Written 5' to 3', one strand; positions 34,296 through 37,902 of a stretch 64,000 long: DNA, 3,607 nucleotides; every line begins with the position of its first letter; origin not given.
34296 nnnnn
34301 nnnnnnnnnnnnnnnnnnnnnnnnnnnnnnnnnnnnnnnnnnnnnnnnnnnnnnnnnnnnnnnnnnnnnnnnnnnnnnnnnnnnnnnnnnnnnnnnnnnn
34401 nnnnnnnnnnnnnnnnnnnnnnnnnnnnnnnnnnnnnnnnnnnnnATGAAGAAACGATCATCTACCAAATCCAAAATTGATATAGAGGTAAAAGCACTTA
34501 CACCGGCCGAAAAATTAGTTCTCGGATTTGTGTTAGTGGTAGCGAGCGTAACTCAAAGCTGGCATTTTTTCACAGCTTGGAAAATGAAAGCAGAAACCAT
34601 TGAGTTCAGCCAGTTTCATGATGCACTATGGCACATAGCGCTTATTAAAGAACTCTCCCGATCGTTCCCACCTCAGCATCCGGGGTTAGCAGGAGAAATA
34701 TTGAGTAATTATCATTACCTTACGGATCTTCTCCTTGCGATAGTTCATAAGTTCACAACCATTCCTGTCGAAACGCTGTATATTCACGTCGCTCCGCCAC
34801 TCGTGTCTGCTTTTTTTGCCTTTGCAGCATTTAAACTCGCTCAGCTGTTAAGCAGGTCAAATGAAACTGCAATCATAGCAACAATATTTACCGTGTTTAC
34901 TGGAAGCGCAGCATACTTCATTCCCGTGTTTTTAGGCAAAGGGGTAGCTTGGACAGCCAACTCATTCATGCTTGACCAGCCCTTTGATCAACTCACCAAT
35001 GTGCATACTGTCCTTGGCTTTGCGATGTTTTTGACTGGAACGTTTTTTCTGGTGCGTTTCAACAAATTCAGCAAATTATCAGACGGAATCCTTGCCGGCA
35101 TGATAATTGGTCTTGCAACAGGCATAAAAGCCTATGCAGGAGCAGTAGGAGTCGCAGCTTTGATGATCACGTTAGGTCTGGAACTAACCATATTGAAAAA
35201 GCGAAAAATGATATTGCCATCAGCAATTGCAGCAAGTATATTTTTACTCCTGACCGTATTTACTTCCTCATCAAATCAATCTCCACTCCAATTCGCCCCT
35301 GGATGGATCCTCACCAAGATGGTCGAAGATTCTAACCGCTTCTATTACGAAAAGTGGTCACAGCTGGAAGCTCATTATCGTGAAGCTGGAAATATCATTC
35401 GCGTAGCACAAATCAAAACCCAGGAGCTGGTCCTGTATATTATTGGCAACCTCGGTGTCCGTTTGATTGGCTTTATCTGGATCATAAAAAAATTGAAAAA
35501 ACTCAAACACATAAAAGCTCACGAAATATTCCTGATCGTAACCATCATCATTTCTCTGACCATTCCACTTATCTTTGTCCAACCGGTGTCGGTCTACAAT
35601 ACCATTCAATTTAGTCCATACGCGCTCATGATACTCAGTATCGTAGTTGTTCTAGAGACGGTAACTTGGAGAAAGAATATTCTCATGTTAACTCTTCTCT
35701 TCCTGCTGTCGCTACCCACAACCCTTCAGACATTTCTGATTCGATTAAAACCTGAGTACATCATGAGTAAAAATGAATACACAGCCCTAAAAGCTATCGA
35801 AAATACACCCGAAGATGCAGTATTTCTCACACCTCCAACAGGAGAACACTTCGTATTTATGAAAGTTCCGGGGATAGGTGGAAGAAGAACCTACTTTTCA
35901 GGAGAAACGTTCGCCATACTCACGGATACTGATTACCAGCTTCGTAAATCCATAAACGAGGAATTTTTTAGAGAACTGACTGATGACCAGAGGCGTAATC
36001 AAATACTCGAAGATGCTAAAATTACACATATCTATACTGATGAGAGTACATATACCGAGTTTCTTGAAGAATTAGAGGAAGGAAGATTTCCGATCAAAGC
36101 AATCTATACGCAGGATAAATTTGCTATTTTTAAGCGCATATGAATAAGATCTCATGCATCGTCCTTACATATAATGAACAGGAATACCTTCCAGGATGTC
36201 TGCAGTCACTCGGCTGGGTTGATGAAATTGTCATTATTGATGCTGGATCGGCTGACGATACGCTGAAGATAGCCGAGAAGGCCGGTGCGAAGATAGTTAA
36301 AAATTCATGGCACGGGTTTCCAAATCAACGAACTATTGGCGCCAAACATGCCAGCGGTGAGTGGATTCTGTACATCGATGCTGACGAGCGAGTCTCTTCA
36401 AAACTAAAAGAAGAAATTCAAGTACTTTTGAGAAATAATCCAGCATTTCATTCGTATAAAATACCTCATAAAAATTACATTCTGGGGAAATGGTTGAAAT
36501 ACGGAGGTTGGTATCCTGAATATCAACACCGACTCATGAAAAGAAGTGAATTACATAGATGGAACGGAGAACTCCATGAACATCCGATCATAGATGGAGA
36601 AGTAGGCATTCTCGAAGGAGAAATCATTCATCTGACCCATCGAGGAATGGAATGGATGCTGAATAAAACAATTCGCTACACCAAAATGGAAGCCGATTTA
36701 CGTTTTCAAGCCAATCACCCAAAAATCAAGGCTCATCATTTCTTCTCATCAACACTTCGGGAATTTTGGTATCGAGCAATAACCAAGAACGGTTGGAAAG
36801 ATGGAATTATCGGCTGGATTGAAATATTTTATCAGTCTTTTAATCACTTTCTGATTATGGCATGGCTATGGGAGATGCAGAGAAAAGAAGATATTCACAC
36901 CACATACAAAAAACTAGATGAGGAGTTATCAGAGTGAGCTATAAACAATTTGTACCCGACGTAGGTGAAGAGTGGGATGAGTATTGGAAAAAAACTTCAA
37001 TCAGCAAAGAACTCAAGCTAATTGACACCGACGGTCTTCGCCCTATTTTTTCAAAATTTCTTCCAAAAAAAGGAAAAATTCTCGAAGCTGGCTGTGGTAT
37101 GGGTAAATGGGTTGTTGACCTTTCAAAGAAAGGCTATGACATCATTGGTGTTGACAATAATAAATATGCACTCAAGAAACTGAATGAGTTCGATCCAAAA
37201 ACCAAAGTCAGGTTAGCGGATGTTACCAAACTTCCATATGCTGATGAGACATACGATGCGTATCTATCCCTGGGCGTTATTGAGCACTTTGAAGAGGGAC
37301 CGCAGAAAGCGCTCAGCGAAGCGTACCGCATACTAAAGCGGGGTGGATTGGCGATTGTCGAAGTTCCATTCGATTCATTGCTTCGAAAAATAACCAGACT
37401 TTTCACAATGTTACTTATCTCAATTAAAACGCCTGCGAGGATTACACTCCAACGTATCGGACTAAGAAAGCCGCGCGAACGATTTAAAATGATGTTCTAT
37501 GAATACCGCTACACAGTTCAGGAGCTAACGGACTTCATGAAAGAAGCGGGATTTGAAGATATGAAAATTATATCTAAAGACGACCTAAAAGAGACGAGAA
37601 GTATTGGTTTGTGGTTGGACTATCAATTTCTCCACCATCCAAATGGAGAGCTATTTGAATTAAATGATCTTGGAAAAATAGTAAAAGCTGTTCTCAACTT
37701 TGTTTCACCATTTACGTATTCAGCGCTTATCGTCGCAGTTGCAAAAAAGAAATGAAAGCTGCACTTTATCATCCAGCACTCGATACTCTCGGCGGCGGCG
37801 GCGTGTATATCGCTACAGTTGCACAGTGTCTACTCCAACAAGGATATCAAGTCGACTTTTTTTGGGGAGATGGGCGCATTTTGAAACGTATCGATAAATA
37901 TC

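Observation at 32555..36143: Paralog pair of large membrane proteins with unrecognised '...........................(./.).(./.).' loop signature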

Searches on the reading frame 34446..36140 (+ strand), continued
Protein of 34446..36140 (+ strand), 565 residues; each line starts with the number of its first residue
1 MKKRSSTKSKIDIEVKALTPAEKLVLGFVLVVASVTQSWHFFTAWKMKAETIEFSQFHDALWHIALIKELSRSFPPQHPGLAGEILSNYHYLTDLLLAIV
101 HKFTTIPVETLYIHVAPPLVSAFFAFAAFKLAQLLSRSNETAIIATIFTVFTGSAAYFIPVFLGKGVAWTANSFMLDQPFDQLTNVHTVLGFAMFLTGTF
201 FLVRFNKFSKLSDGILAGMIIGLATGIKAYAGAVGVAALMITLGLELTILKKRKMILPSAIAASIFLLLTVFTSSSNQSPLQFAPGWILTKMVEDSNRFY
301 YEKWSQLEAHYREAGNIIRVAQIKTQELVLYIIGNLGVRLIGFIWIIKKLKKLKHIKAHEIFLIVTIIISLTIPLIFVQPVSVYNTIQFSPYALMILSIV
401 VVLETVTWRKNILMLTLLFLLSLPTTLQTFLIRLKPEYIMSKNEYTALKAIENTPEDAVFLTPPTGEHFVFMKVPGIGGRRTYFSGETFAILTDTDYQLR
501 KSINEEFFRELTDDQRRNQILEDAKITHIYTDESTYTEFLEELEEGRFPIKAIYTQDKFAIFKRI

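Call 85: list_cluster_members(proteins=[P0066, P0046, P0118, P0126, P0092, P0120, P0060, P0084, P0038, P0131])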
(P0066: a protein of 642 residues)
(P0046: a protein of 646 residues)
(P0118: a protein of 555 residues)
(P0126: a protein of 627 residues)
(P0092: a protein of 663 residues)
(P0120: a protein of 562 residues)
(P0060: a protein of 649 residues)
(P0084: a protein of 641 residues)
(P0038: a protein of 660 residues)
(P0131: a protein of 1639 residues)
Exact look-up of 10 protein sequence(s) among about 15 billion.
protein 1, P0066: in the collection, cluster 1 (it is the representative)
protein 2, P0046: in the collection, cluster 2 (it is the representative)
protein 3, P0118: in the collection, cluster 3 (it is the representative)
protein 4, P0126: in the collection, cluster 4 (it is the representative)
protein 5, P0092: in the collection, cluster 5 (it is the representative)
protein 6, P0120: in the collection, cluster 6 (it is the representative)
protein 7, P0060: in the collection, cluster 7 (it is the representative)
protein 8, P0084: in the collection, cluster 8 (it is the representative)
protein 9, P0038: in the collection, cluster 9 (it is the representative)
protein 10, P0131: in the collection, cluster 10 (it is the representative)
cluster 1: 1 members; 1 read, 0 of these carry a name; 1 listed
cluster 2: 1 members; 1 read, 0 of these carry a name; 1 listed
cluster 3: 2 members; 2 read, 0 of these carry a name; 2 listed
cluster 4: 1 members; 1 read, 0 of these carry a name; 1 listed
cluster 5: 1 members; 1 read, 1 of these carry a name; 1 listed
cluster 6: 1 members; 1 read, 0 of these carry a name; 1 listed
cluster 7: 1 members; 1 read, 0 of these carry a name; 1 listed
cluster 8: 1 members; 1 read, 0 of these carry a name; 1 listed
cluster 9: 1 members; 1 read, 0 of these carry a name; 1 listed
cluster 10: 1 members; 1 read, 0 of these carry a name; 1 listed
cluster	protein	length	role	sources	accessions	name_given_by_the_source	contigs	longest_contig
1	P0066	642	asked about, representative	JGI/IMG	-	-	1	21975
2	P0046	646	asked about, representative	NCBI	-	-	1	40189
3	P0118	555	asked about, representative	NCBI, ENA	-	-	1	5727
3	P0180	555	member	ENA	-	-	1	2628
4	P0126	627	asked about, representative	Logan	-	-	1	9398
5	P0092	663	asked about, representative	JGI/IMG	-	hypothetical protein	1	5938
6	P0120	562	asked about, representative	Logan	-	-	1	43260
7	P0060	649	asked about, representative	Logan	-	-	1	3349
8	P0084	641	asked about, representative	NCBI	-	-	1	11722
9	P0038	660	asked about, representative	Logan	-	-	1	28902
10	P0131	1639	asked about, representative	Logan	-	-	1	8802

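Call 86: find_homologous_proteins(query=A3, max_evalue=1e-20)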
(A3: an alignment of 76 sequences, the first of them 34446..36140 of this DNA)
Query A3 (76 sequences) (565 aa, profile of the alignment): 16 proteins with E <= 1e-20 among 8000 candidates.
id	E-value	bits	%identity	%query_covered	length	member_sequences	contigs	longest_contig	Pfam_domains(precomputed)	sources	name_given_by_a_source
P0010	1.2e-181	624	33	94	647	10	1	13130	-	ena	-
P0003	1.3e-181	623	52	100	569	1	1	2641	-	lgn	-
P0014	6.5e-179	614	30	82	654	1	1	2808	-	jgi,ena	-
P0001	8.1e-178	611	100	100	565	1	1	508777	-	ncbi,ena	-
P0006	5.9e-176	605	41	96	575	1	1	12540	-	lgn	-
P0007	6.0e-175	601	35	96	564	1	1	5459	-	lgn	-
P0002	8.6e-173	594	55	99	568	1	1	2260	-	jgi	jgi:hypothetical protein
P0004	1.3e-168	580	50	100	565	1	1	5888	PF13231.13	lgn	-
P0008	2.2e-168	580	34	94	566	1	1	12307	-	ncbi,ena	-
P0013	1.2e-165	571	31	84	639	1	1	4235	-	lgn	-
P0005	9.4e-164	564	52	96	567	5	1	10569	-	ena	-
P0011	7.3e-134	466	33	94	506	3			-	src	-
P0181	5.0e-120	420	27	66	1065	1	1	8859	-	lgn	-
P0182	6.6e-120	420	28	84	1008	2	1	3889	-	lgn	-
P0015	4.4e-103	364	24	92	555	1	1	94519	-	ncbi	-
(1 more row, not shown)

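Call 97: find_encoding_contigs(protein=P0065, flank=8000, max_places=2)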
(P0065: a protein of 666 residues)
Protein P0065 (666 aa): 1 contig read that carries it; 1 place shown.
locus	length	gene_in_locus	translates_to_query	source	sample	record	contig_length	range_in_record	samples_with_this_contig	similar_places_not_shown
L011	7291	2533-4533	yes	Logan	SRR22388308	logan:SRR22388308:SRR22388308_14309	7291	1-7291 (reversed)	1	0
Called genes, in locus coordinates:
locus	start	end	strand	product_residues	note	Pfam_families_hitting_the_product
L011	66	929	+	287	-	PF02353:CMAS (weak), PF13489:Methyltransf_23, PF13847:Methyltransf_31, PF08241:Methyltransf_11, PF08242:Methyltransf_12, PF13649:Methyltransf_25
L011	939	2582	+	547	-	-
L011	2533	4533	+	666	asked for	-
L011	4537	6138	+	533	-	PF02366:PMT, PF13231:PMT_2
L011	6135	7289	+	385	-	?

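Call 98: find_encoding_contigs(protein=P0181, flank=8000, max_places=2)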
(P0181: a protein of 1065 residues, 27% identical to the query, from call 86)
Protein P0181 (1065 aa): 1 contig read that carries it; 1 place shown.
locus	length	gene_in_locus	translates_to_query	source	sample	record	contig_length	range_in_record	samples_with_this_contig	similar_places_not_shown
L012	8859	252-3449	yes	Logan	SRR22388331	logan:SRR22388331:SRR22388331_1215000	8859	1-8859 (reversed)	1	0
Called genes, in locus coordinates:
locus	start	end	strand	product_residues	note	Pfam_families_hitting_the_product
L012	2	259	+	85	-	?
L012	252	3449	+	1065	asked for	-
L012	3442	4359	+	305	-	PF00535:Glycos_transf_2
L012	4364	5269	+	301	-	PF00535:Glycos_transf_2, PF13641:Glyco_tranf_2_3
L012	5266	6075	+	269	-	PF00535:Glycos_transf_2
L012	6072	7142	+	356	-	PF13439:Glyco_transf_4 (weak), PF00534:Glycos_transf_1, PF13692:Glyco_trans_1_4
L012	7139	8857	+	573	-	?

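Call 99: find_encoding_contigs(protein=P0013, flank=8000, max_places=2)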
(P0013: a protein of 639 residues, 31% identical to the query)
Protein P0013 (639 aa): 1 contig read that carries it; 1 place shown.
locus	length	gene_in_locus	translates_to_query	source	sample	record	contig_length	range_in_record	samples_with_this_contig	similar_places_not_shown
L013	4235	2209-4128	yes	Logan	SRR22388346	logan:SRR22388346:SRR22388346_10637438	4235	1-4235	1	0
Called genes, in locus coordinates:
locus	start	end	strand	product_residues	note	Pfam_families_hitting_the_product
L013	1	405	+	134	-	?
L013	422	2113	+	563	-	PF13231:PMT_2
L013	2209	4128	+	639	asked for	-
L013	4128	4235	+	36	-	?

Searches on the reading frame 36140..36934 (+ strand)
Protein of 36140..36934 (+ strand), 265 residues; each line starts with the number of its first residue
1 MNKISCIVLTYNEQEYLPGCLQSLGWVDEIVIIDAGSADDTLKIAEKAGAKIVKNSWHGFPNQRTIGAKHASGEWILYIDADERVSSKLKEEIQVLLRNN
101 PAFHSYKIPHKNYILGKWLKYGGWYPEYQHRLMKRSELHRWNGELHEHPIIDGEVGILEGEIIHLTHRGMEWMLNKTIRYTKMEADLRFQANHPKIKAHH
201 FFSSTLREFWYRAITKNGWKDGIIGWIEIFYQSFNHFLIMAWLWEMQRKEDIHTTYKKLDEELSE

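Call 13: search_protein_families(library=pfam, proteins=[window:36140-36934:+], max_evalue=0.01)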
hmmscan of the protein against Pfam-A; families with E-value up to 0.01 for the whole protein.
window:36140-36934:+ (265 aa): 2 families
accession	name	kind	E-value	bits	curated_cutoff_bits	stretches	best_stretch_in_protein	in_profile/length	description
PF00535.33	Glycos_transf_2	-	1.2e-19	71.3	23.3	1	5-128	1-136/168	Glycosyl transferase family 2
PF13704.12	Glyco_tranf_2_4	-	0.00017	22.5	27.5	1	12-85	2-84/98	Glycosyl transferase family 2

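Call 54: search_protein_families(library=ncbifam, proteins=[window:36140-36934:+], max_evalue=0.00001)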
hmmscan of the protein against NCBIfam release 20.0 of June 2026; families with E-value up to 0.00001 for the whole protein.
window:36140-36934:+ (265 aa): 5 families
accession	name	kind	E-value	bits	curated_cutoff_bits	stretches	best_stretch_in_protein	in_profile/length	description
TIGR04283.1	glyco_like_mftF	equivalog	4.5e-16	59.1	182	1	4-108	1-111/221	TIGR04283 family arsenosugar biosynthesis glycosyltransferase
TIGR04195.1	S_glycosyl_SunS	equivalog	2.5e-12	46.4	350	1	3-98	58-156/421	SunS family peptide S-glycosyltransferase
NF007482.0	PRK10073.1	equivalog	6e-08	32.1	423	1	2-93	6-106/334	glycosyltransferase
TIGR04182.1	glyco_TIGR04182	equivalog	3.9e-07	29.8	325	1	6-88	4-88/293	S-layer glycoprotein N-glycosyltransferase AglJ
NF010496.0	PRK13915.1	equivalog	8.3e-07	28.4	262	1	25-56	61-92/307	glucosyl-3-phosphoglycerate synthase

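Call 96: search_solved_structures(query=window:36140-36934:+, max_evalue=0.001)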
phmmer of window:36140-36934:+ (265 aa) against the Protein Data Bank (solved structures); distinct sequences matched with E-value up to 0.001: 13.
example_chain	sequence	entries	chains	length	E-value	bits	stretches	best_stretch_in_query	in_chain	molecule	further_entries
22ao_A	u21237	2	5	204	3.7e-14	55.9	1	4-106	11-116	GmaR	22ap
7msk_A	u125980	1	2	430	7.1e-10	41.9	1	3-84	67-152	Glyco_trans_2-like domain-containing protein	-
7msp_A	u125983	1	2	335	9.6e-09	38.2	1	4-150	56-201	SPbeta prophage-derived glycosyltransferase SunS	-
7msn_A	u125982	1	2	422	1.6e-08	37.4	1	4-150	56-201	SPbeta prophage-derived glycosyltransferase SunS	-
5tze_C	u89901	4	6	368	8.6e-07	31.8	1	3-90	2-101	Glycosyl transferase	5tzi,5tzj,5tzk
6p61_A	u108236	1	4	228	1.4e-06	31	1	4-105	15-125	Glycosyltransferase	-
5tz8_A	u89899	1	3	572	1.8e-06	30.7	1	3-90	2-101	Glycosyl transferase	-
5hea_A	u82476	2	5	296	8.3e-05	25.3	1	4-94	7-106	Putative glycosyltransferase (GalT1)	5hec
3l7i_A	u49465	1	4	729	0.00023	23.8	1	1-87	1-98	Teichoic acid biosynthesis protein F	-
3l7m_A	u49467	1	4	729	0.00023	23.8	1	1-87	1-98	Teichoic acid biosynthesis protein F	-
3l7j_A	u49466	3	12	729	0.00025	23.7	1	1-87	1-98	Teichoic acid biosynthesis protein F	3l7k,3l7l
9bhc_C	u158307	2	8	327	0.00046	22.8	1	2-84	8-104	Undecaprenyl-phosphate 4-deoxy-4-formamido-L-arabinose transferase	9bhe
8vxh_A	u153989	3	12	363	0.00055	22.6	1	2-84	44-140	Undecaprenyl-phosphate 4-deoxy-4-formamido-L-arabinose transferase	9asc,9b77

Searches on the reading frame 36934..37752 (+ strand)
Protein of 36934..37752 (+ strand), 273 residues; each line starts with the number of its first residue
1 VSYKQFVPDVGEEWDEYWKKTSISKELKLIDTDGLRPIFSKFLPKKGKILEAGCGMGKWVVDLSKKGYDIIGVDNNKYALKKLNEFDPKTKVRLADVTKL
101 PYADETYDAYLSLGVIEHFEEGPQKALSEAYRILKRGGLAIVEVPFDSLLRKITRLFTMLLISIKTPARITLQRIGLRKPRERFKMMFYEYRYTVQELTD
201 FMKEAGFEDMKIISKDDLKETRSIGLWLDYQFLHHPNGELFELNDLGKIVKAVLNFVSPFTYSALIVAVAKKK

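Call 13: search_protein_families(library=pfam, proteins=[window:36934-37752:+], max_evalue=0.01)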
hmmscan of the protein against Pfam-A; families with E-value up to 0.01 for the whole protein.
window:36934-37752:+ (273 aa): 11 families
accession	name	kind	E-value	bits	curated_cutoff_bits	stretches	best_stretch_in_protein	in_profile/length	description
PF08241.18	Methyltransf_11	-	2.2e-20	73.6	21.2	1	50-141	1-94/95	Methyltransferase domain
PF13649.12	Methyltransf_25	-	4.4e-17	63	27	1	49-138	1-97/97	Methyltransferase domain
PF13489.12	Methyltransf_23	-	3.1e-15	56.7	27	1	39-209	16-161/164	Methyltransferase domain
PF13847.12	Methyltransf_31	-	1.4e-10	41.5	27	1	45-165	3-130/145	Methyltransferase domain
PF08242.18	Methyltransf_12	-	1.5e-10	42.1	30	1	50-139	1-97/98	Methyltransferase domain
PF03848.20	TehB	-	7.9e-06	25.9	20.4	1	45-117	30-106/193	Tellurite resistance protein TehB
PF01209.24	Ubie_methyltran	-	1.3e-05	25.1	20.1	1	48-141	50-150/233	ubiE/COQ5 methyltransferase family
PF02353.26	CMAS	-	9.1e-05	22.3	27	1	43-142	59-164/273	Mycolic acid cyclopropane synthetase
PF05724.17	TPMT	-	0.00067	19.8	26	1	12-85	4-78/218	Thiopurine S-methyltransferase (TPMT)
PF08003.17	Methyltransf_9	-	0.0009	18.7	23.8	0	46-143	116-218/315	Protein of unknown function (DUF1698)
PF05148.21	Methyltransf_8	-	0.0013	19.1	27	1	79-144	95-159/219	Hypothetical methyltransferase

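Call 54: search_protein_families(library=ncbifam, proteins=[window:36934-37752:+], max_evalue=0.00001)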
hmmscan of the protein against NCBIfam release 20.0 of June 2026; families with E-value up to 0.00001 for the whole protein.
window:36934-37752:+ (273 aa): 17 families
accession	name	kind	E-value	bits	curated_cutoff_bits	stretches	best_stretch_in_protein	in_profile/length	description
NF045667.1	MTase_DVU1556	equivalog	4.9e-14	52.3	155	1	44-143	21-120/213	DVU_1556 family methyltransferase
TIGR01934.1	MenG_MenH_UbiE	subfamily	5.4e-10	38.9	158.35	1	45-159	39-161/223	ubiquinone/menaquinone biosynthesis methyltransferase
NF040539.1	AST_met_ArsM_2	exception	7.5e-10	39.1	240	1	45-141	56-162/262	putative arsinothricin biosynthesis methyltransferase ArsM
NF043040.1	corrin_prot_MT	hypoth_equivalog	4.5e-09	36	180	1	39-162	35-169/216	corrinoid protein-associated methyltransferase CpaM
TIGR02072.1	BioC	equivalog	5.4e-09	36.2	184.95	1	45-158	34-148/244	malonyl-ACP O-methyltransferase BioC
NF041255.1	mycofact_MftM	equivalog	2e-08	33.9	200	1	34-147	126-244/289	mycofactocin oligosaccharide methyltransferase MftM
TIGR01983.1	UbiG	equivalog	2.6e-07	30.2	102.95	1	46-142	50-151/228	bifunctional 2-polyprenyl-6-hydroxyphenol methylase/3-demethylubiquinol 3-O-methyltransferase UbiG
NF001244.0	PRK00216.1-5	equivalog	4.6e-07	29.4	216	1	46-144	49-156/236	bifunctional demethylmenaquinone methyltransferase/2-methoxy-6-polyprenyl-1,4-benzoquinol methylase UbiE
NF001241.0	PRK00216.1-2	equivalog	6.3e-07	29.3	327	1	48-143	54-149/231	demethylmenaquinone methyltransferase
NF047649.1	MTase_UXPK_star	exception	1e-06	28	460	1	49-141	81-180/283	methyltransferase/UXPK-star double selenoprotein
TIGR02021.1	BchM-ChlM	equivalog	1.1e-06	28.2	158.9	1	44-126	53-138/218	magnesium protoporphyrin IX methyltransferase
NF008992.0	PRK12335.1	equivalog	1.3e-06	27.8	303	1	45-112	122-192/289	SAM-dependent methyltransferase TehB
NF007610.0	PRK10258.1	equivalog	2.2e-06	27.2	342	1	47-140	44-136/251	malonyl-ACP O-methyltransferase BioC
NF045649.1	2X_seleno_MduS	exception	3.4e-06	26.3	380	1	48-144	44-149/338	methyltransferase domain-containing selenoprotein MduS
NF011650.0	PRK15068.1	equivalog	3.7e-06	26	209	0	46-143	123-226/324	tRNA 5-methoxyuridine(34)/uridine 5-oxyacetic acid(34) synthase CmoB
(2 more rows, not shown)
